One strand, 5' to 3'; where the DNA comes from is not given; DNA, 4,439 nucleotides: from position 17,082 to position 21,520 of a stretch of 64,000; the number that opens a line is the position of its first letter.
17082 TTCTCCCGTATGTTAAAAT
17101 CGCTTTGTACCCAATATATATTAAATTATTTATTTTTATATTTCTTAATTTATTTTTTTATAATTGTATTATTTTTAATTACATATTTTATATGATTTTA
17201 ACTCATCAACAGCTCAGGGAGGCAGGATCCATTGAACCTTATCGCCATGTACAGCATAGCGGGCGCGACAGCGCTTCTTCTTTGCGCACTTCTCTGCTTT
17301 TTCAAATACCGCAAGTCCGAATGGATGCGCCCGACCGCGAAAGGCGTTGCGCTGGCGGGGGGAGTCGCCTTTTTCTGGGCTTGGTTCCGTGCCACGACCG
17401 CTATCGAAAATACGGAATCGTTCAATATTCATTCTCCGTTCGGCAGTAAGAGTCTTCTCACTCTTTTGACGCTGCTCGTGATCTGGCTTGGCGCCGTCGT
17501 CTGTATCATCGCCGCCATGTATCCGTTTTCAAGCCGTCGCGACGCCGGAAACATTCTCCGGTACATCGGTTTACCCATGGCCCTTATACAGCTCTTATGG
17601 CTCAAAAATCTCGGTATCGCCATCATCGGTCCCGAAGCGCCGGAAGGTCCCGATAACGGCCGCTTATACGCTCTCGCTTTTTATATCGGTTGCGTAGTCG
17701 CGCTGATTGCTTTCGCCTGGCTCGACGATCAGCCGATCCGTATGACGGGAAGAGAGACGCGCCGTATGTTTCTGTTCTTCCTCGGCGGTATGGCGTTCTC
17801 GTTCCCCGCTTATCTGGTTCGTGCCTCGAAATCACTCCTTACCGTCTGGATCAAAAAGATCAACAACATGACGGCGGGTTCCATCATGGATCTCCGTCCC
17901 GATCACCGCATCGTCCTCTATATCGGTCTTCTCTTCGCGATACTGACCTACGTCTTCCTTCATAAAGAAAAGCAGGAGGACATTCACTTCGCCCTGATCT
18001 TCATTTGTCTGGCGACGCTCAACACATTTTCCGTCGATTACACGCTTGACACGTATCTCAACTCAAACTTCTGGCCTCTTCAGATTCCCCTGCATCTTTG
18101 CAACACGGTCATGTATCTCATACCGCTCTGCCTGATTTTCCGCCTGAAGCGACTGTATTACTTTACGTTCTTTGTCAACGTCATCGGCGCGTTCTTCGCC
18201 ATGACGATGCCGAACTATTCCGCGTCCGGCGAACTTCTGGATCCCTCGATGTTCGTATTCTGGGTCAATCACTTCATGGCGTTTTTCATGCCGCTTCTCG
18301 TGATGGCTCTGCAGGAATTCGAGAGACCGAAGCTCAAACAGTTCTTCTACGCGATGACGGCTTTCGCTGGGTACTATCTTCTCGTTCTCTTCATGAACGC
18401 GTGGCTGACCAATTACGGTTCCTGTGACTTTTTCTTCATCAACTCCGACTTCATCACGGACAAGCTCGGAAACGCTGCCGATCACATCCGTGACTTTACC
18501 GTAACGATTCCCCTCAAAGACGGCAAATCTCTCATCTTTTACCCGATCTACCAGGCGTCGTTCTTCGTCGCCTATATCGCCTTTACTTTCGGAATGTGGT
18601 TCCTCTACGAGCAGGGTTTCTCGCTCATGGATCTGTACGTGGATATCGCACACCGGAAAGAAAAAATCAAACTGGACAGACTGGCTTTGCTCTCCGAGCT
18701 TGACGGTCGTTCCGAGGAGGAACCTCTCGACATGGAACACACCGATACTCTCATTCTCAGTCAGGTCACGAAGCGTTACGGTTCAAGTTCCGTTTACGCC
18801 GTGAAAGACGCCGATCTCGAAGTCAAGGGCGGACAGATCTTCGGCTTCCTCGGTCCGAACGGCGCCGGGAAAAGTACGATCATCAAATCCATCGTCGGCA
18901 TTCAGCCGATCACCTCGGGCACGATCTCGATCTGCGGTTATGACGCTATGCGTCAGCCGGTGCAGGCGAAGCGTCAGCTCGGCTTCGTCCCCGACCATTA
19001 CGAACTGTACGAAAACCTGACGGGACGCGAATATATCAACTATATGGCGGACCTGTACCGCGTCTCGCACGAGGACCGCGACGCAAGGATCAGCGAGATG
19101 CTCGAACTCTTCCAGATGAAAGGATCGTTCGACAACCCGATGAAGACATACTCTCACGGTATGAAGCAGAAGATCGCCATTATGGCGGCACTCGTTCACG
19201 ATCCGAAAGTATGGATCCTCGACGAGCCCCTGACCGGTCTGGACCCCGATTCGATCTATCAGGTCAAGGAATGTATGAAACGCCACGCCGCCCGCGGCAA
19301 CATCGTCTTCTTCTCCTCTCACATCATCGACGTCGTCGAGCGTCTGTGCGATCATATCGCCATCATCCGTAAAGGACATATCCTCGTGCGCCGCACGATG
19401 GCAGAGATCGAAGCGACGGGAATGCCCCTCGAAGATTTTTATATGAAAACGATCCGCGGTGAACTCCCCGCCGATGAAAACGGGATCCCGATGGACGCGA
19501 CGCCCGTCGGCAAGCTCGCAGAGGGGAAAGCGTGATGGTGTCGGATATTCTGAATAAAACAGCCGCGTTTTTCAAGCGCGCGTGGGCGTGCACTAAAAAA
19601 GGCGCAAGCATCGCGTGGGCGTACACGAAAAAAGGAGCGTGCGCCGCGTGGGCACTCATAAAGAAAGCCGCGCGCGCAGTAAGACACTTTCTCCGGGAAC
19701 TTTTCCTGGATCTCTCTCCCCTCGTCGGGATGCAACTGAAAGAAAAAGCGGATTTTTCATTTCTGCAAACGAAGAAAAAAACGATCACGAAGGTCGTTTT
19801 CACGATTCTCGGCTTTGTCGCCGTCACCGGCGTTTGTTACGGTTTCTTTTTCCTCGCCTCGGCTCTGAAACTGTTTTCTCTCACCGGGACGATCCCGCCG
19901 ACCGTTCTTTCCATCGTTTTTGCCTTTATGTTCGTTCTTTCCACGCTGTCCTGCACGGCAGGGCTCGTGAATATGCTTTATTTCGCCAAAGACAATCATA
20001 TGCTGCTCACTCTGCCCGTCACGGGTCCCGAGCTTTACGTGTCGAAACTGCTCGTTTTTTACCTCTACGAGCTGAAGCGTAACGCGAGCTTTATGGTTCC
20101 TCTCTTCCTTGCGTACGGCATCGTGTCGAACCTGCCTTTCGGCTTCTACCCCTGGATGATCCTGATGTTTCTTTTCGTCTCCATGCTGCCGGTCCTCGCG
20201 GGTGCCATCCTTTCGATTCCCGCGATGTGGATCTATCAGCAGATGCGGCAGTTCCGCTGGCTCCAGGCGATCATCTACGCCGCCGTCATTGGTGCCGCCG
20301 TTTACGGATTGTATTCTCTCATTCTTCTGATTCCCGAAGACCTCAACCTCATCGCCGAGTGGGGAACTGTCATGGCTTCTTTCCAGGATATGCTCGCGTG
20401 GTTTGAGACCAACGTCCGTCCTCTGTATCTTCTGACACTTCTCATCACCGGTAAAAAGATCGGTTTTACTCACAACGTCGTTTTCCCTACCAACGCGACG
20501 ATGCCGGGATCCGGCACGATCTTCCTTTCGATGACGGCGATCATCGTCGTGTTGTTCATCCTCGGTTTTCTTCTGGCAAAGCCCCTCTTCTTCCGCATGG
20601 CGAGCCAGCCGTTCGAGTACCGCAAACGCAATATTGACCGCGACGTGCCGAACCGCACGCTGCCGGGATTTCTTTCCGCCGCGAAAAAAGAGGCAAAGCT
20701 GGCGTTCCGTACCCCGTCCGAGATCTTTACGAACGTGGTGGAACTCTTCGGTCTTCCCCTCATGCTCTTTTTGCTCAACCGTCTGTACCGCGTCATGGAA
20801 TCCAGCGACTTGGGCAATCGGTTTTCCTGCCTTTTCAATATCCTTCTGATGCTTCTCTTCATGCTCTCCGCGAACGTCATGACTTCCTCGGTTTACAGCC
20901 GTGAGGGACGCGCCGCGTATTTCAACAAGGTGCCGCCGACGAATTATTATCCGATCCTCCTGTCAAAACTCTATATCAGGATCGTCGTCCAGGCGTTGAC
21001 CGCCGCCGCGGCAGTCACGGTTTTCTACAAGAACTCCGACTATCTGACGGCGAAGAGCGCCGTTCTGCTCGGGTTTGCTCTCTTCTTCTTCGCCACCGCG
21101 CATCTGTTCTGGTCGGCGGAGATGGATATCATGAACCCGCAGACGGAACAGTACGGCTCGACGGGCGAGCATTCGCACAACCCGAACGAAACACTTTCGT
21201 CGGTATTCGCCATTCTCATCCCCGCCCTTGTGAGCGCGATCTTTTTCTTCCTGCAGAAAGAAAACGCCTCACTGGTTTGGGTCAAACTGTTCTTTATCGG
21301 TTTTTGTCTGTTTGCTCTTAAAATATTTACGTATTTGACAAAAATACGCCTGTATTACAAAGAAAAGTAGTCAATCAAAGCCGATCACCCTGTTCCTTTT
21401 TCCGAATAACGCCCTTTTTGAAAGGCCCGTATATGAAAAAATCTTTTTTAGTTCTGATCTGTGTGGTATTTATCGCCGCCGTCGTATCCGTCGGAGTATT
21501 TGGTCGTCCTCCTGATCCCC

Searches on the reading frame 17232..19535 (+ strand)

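Call 13: search_protein_families(library=pfam, proteins=[window:17232-19535:+], max_evalue=0.01)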
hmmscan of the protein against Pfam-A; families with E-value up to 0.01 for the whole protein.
window:17232-19535:+ (767 aa): 4 families
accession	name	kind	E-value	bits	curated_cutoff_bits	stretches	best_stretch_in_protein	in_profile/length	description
PF00005.33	ABC_tran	-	2.4e-27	96.7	25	1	525-667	2-136/137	ABC transporter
PF14808.11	TMEM164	-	4.5e-18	66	25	1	225-407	6-186/217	TMEM164 family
PF13304.12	AAA_21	-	2e-10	41.7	27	1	624-698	222-299/304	AAA domain, putative AbiEii toxin, Type IV TA system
PF13476.12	AAA_23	-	0.00093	20.3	27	1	526-554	12-39/201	AAA domain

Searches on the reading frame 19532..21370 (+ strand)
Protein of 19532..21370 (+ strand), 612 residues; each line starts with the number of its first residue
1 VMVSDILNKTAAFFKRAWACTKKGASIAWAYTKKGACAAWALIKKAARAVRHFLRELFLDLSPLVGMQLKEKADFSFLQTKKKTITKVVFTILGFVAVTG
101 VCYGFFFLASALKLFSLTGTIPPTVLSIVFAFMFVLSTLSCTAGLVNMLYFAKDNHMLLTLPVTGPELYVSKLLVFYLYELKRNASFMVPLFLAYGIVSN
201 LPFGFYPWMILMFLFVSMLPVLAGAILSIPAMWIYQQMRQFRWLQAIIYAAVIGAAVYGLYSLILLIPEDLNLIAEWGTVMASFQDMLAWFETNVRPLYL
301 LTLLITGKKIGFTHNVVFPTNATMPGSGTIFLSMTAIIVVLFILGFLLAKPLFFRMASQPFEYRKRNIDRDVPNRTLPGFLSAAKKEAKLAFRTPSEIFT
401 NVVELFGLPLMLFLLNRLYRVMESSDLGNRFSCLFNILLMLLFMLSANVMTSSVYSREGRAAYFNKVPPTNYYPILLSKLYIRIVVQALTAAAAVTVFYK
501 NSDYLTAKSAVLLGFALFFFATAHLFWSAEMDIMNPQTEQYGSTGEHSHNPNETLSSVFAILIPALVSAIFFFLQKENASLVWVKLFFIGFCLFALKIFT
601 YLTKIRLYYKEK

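Call 13: search_protein_families(library=pfam, proteins=[window:19532-21370:+], max_evalue=0.01)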
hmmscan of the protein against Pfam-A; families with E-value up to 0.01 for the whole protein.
window:19532-21370:+ (612 aa): 1 family
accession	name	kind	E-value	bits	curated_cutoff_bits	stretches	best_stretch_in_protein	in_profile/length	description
PF16949.11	ABC_tran_2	-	1.2e-07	31.4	25.7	1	91-511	11-427/542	Putative ATP-binding cassette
